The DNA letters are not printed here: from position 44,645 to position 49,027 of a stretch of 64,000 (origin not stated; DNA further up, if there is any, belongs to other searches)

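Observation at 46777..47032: Iteron and inverted-repeat cluster with an AT-rich core embedded in-frame inside the primase-helicase-polymerase gene (putative origin of replication)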

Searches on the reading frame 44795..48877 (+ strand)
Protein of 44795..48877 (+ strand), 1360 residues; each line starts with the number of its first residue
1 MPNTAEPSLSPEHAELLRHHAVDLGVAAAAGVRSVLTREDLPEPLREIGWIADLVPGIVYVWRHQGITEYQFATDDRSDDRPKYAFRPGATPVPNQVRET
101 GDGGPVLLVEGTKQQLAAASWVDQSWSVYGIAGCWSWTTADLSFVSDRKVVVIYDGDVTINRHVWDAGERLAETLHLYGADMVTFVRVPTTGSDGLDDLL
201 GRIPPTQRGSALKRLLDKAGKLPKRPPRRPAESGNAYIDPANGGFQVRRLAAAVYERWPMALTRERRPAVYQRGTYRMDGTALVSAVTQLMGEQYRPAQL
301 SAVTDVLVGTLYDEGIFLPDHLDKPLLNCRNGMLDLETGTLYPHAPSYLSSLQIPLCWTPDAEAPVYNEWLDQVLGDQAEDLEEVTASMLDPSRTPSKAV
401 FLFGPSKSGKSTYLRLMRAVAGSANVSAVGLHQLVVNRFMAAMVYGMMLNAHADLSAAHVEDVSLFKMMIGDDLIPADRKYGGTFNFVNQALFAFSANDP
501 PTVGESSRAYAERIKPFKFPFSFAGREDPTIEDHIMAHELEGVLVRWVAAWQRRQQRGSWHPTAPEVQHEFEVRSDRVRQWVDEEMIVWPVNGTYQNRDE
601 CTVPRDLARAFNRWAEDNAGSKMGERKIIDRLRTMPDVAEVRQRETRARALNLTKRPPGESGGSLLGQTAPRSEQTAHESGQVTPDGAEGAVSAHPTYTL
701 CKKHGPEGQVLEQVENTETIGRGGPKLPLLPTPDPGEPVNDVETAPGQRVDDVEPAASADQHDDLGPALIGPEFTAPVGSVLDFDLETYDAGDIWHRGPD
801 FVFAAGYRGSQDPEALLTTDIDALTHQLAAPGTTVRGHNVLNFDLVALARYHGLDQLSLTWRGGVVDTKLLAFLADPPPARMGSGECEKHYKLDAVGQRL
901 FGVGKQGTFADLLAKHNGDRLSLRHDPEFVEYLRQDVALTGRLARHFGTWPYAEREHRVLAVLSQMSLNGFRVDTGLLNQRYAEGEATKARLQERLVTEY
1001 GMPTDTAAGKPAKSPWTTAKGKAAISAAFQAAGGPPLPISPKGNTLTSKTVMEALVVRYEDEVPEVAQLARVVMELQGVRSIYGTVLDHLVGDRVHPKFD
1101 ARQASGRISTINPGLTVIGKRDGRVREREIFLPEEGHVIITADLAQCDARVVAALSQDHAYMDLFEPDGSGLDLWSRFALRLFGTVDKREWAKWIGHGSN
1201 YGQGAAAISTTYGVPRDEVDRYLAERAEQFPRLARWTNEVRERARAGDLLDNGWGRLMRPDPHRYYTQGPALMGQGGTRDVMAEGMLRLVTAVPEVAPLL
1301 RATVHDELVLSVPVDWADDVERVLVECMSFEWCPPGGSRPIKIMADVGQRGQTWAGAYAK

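Call 7: search_protein_families(library=pfam, proteins=[window:44795-48877:+], max_evalue=0.01)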
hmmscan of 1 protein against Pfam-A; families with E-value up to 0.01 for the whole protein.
window:44795-48877:+ (1360 aa): 3 families
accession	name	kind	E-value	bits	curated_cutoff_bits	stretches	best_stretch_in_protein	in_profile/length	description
PF00476.26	DNA_pol_A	-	1.3e-29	103.7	34.3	1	1043-1331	57-360/381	DNA polymerase family A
PF19263.5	DUF5906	-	1.7e-12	48.4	27.6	1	402-505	1-108/114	Family of unknown function (DUF5906)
PF08706.16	D5_N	-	1e-09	39.3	22.4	1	323-375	92-144/145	D5 N terminal like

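Call 8: search_protein_families(library=phrogs, proteins=[window:44795-48877:+], max_evalue=0.001)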
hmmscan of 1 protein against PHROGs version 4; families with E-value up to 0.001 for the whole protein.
window:44795-48877:+ (1360 aa): 10 families
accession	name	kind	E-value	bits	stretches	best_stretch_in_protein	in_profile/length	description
phrog_16213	-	DNA, RNA and nucleotide metabolism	3.5e-172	575.4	1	73-654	54-652/732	DNA primase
phrog_17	-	DNA, RNA and nucleotide metabolism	1.4e-78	266.2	2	780-1358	671-1234/1445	DNA polymerase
phrog_864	-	DNA, RNA and nucleotide metabolism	2.8e-47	162.8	1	324-647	288-613/1064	DNA primase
phrog_6088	-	DNA, RNA and nucleotide metabolism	7e-39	134.8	1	323-645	429-754/772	DNA primase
phrog_1156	-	DNA, RNA and nucleotide metabolism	3.7e-35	122.7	1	323-635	480-803/855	DNA primase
phrog_1829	-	DNA, RNA and nucleotide metabolism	9.8e-32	110.9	1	323-633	427-734/772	DNA primase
phrog_2478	-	DNA, RNA and nucleotide metabolism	2.8e-23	83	1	326-648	508-834/854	DNA polymerase/primase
phrog_7601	-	unknown function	3.3e-14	54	1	397-627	20-245/289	-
phrog_16950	-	DNA, RNA and nucleotide metabolism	1.8e-13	50.3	1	324-645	479-820/843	DNA primase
phrog_10285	-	DNA, RNA and nucleotide metabolism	2.9e-08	34.1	1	1123-1242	41-169/321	DNA polymerase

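Call 9: search_dna_similar(query=window:44795-48877:+, collection=phages, mode=protein, max_rows=30)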
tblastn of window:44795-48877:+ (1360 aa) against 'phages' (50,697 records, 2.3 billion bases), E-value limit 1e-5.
Records with a match: 1628; places in all: 1629; records where one place covers at least 80% of the query: 15.
Best place of each record, by identity: <60% 1628.
By first word of the organism name: Mycobacterium 824; Enterococcus 132; Streptococcus 118; Arthrobacter 100; Vibrio 78; Streptomyces 64; Gordonia 48; Microbacterium 47; Rhodococcus 45; Clostridium 29; and 42 more.
By host as written in the record: Mycobacterium smegmatis mc2 155 580; Mycobacterium smegmatis mc#155 121; - 79; Enterococcus faecalis 47; Arthrobacter globiformis B-2979 46; Vibrio lentus 44; Mycobacterium smegmatis mc2155 40; Rhodococcus erythropolis RIA 643 37; and 286 more.
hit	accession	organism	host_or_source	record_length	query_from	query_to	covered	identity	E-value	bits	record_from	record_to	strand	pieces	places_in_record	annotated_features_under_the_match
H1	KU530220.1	Streptomyces phage Xkcd426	Streptomyces griseus subsp. griseus ...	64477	74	1360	85%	39.4%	2e-134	729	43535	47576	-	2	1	DNA primase | DNA polymerase I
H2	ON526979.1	Streptomyces phage Asis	Streptomyces griseus ATCC 10137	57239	83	1358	85%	39.1%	2e-133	714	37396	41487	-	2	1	49: DNA primase | 48: DNA polymerase I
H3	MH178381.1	Streptomyces phage BayC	Streptomyces griseus ATCC 10137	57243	83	1358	85%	39.1%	2e-133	713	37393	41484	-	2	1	49: DNA primase | 48: DNA polymerase I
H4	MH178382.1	Streptomyces phage Salete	Streptomyces griseus ATCC 10137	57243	83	1358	85%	39.1%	2e-133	713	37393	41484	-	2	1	49: DNA primase | 48: DNA polymerase I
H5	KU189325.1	Streptomyces phage Maih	Streptomyces griseus subsp. griseus ...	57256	83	1358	85%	39.1%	2e-133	713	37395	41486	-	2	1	DNA primase | DNA polymerase I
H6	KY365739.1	Streptomyces phage BabyGotBac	Streptomyces griseus ATCC 10137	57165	83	1358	85%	38.8%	5e-132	709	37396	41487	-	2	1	DNA primase | DNA polymerase I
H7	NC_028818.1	Streptomyces phage TP1604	Streptomyces griseus subsp. griseus ...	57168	83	1358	85%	38.8%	5e-132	709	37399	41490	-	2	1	DNA primase | DNA polymerase I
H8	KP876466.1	Streptomyces phage TP1604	Streptomyces griseus subsp. griseus ...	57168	83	1358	85%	38.8%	5e-132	709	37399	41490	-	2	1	DNA primase | DNA polymerase I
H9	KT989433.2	Streptomyces phage phiSAJS1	Streptomyces avermitilis ATCC 31267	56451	78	1360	86%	37.9%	2e-128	699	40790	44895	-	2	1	DNA primase/helicase | DNA polymerase I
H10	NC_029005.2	Streptomyces phage phiSAJS1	Streptomyces avermitilis ATCC 31267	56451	78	1360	86%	37.9%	2e-128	699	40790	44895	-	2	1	DNA primase | DNA polymerase I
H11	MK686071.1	Streptomyces phage Mischief19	Streptomyces mirabilis NRRL B-2400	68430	83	1360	85%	38.1%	1e-121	679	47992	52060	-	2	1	58: DNA primase | 57: DNA polymerase I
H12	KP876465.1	Streptomyces phage YDN12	Streptomyces griseus subsp. griseus ...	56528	83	1358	85%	38.1%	5e-130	705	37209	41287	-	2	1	DNA primase | DNA polymerase I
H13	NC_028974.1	Streptomyces phage YDN12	Streptomyces griseus subsp. griseus ...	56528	83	1358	85%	38.1%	5e-130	705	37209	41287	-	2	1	DNA primase | DNA polymerase I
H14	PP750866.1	Streptomyces phage Geonosis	Streptomyces griseus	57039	83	1358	85%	38.1%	4e-132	713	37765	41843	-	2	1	DNA primase | DNA polymerase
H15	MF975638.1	Streptomyces phage Abt2graduatex2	Streptomyces griseus ATCC 10137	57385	81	1358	85%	37.6%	2e-131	699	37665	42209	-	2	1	DNA primase | DNA polymerase I | hypothetical protein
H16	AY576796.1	Actinoplanes phage phiAsp2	-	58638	7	1360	60%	40.0%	2e-93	466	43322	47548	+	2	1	pas55: Pas55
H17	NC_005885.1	Actinoplanes phage phiAsp2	Actinoplanes sp. SN223/29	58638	7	1360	60%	40.0%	2e-93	466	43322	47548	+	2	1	Pas55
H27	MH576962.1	Streptomyces phage Satis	Streptomyces lividans JI 1326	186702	778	1360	43%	28.6%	3e-50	202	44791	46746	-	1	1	67: DNA polymerase I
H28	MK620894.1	Streptomyces phage Kradal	Streptomyces griseofuscus ATCC 23916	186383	778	1360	43%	28.5%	6e-50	201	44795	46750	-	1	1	67: DNA polymerase I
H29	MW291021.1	Streptomyces phage EhyElimayoE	Streptomyces lividans JI 1326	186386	778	1360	43%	28.5%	6e-50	201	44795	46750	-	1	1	67: DNA polymerase I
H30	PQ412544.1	Streptomyces phage Quantum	Streptomyces lividans JI 1326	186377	778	1360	43%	28.3%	2e-49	200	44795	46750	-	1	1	66: DNA polymerase I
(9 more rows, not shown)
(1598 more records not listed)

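Call 15: get_annotated_region(hit=H16, flank=2000)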
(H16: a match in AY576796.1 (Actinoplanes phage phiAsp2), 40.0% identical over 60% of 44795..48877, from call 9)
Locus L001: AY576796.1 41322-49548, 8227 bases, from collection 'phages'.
description: Actinoplanes phage phiAsp2, complete genome.
organism: Actinoplanes phage phiAsp2 (NCBI taxid 279303)
taxonomy: Viruses; Duplodnaviria; Heunggongvirae; Uroviricota; Caudoviricetes
host: -; source: -; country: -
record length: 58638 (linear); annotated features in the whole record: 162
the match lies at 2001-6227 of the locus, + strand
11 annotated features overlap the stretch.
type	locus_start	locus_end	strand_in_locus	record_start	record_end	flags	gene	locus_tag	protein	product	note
CDS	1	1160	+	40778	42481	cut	pas53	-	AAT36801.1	Pas53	hypothetical protein; putative helicase; similar to Salmonella enterica subsp. enterica serovar Typhi str. CT18 ...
regulatory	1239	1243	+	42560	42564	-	pas54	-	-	ribosome_binding_site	-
CDS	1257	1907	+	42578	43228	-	pas54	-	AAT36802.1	Pas54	hypothetical protein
regulatory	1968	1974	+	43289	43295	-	pas55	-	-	ribosome_binding_site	-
CDS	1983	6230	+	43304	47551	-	pas55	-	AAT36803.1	Pas55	hypothetical protein; putative DNA polymerase; similar to Mycobacteriophage Bxb1 gp41 encoded by GenBank Accession ...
regulatory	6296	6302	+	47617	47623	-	pas56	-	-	ribosome_binding_site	-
CDS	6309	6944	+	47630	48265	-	pas56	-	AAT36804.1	Pas56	hypothetical protein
regulatory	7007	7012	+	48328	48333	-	pas57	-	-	ribosome_binding_site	-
CDS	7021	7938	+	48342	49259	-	pas57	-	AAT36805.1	Pas57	hypothetical protein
regulatory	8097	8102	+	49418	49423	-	pas58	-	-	ribosome_binding_site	-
CDS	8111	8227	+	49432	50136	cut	pas58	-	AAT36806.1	Pas58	hypothetical protein; probably involved in DNA packaging; small terminase subunit; similar to Enterobacteria phage P1 ...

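Call 16: get_annotated_region(hit=H1, flank=2000)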
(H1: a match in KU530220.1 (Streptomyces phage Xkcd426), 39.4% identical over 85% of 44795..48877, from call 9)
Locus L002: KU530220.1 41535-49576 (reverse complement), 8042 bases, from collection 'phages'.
description: Streptomyces phage Xkcd426, complete genome.
organism: Streptomyces phage Xkcd426 (NCBI taxid 1784947)
taxonomy: Viruses; Duplodnaviria; Heunggongvirae; Uroviricota; Caudoviricetes; Woodruffvirus
host: Streptomyces griseus subsp. griseus ATCC 10137; source: soil; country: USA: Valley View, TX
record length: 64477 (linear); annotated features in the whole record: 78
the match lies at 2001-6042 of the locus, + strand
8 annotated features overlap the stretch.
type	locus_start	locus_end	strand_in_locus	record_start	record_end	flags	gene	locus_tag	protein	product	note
CDS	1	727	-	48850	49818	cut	-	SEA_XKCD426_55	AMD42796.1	hypothetical protein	-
CDS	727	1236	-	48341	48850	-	-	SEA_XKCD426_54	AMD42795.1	hypothetical protein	-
CDS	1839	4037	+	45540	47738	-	-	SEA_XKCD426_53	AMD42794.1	DNA primase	-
CDS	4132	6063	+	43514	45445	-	-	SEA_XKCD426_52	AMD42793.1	DNA polymerase I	-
CDS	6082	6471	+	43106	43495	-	-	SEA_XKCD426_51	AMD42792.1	hypothetical protein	-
CDS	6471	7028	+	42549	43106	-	-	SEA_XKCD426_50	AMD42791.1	hypothetical protein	-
CDS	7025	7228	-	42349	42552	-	-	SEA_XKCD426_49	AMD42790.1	helix-turn-helix DNA-binding protein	HTH DNA binding protein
CDS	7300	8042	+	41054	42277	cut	-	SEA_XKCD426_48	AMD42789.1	hypothetical protein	-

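Call 17: get_annotated_region(hit=H9, flank=2000)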
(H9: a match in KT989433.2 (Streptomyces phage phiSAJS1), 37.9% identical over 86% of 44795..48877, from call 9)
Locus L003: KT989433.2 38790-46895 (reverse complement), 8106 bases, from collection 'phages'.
description: Streptomyces phage phiSAJS1, complete genome.
organism: Streptomyces phage phiSAJS1 (NCBI taxid 1755682)
taxonomy: Viruses; Duplodnaviria; Heunggongvirae; Uroviricota; Caudoviricetes; Woodruffvirus
host: Streptomyces avermitilis ATCC 31267; source: -; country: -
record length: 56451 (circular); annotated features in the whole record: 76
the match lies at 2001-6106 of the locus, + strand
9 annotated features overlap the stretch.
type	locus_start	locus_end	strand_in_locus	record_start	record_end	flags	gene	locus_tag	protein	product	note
CDS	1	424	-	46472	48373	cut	-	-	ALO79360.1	ATP-dependent RNA helicase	gp61; ATP-dependent RNA helicase YejH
CDS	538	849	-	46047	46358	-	-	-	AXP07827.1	hypothetical protein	gp60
CDS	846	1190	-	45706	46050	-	-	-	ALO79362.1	hypothetical protein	gp59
CDS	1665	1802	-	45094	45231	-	-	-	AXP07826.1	hypothetical protein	gp58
CDS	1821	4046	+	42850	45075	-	-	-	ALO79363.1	DNA primase/helicase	gp57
CDS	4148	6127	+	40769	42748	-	-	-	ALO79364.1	DNA polymerase I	gp56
CDS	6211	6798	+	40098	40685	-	-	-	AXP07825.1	hypothetical protein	gp55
CDS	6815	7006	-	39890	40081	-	-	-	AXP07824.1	hypothetical protein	gp54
CDS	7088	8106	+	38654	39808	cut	-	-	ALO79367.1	hypothetical protein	gp53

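Call 21: find_related_loci(query=window:44795-48877:+, collection=viral_contigs, flank=3000)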
Query window:44795-48877:+ (1360 aa) in viral_contigs; peptide patterns used: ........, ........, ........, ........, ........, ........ (x = any residue, [..] = any of these).
No stretch of DNA in the collection matches any of the patterns.

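Call 22: find_homologous_proteins(query=window:44795-48877:+, max_evalue=1e-20)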
Query window:44795-48877:+ (1360 aa): 264 proteins with E <= 1e-20 among 8000 candidates; the best 120 are listed.
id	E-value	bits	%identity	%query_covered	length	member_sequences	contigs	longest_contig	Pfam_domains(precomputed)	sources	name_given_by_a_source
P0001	0.0e+0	3159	100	100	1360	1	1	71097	PF19263.6,PF08706.17,PF00476.27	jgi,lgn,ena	-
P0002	0.0e+0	1216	48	99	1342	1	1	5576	PF19263.6,PF12965.14,PF08706.17,PF00476.27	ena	-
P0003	0.0e+0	1132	50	48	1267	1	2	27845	PF19263.6,PF08706.17,PF00476.27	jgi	jgi:P4 family phage/plasmid primase-like protien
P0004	0.0e+0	1112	52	42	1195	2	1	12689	PF19263.6,PF08706.17,PF00476.27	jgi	jgi:P4 family phage/plasmid primase-like protien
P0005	0.0e+0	1100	44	99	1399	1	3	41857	PF19263.6,PF12965.14,PF08706.17,PF00476.27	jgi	jgi:P4 family phage/plasmid primase-like protien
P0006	0.0e+0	1091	45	100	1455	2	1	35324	PF19263.6,PF08706.17,PF00476.27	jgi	jgi:P4 family phage/plasmid primase-like protien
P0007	0.0e+0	1073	44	99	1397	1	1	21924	PF19263.6,PF12965.14,PF08706.17,PF00476.27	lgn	-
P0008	0.0e+0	1069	45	100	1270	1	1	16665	PF19263.6,PF12965.14,PF08706.17,PF00476.27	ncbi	ncbi:MAG: phage/plasmid primase, P4 family [Nocardioidaceae bacterium]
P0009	0.0e+0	1069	44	100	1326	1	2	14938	PF19263.6,PF12965.14,PF08706.17,PF00476.27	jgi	jgi:P4 family phage/plasmid primase-like protien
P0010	0.0e+0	1061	47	49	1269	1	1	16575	PF19263.6,PF08706.17,PF00476.27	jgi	jgi:P4 family phage/plasmid primase-like protien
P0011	0.0e+0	1059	44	100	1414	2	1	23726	PF19263.6,PF12965.14,PF08706.17,PF00476.27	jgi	jgi:P4 family phage/plasmid primase-like protien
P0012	0.0e+0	1053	43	99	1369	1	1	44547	PF19263.6,PF08706.17,PF00476.27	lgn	-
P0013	0.0e+0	1049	43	99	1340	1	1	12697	PF19263.6,PF12965.14,PF08706.17,PF00476.27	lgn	-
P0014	0.0e+0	1044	44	93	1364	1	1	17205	PF19263.6,PF08706.17,PF00476.27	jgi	jgi:P4 family phage/plasmid primase-like protien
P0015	0.0e+0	1029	45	96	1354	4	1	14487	PF19263.6,PF12965.14,PF08706.17,PF00476.27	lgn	-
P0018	6.6e-298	1010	42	99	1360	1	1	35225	PF19263.6,PF08706.17,PF00476.27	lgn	-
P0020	4.3e-297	1007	43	43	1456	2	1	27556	PF19263.6,PF08706.17,PF00476.27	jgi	jgi:P4 family phage/plasmid primase-like protien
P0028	2.1e-280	952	41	99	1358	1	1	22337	PF19263.6,PF12965.14,PF08706.17,PF00476.27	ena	-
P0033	7.9e-277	940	42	96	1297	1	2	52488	PF19263.6,PF08706.17,PF00476.27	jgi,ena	jgi:P4 family phage/plasmid primase-like protien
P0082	4.8e-233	795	38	99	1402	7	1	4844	PF19263.6,PF12965.14,PF08706.17,PF00476.27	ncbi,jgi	jgi:P4 family phage/plasmid primase-like protien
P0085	3.4e-231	789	39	96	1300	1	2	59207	PF19263.6,PF12965.14,PF08706.17,PF00476.27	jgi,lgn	jgi:P4 family phage/plasmid primase-like protien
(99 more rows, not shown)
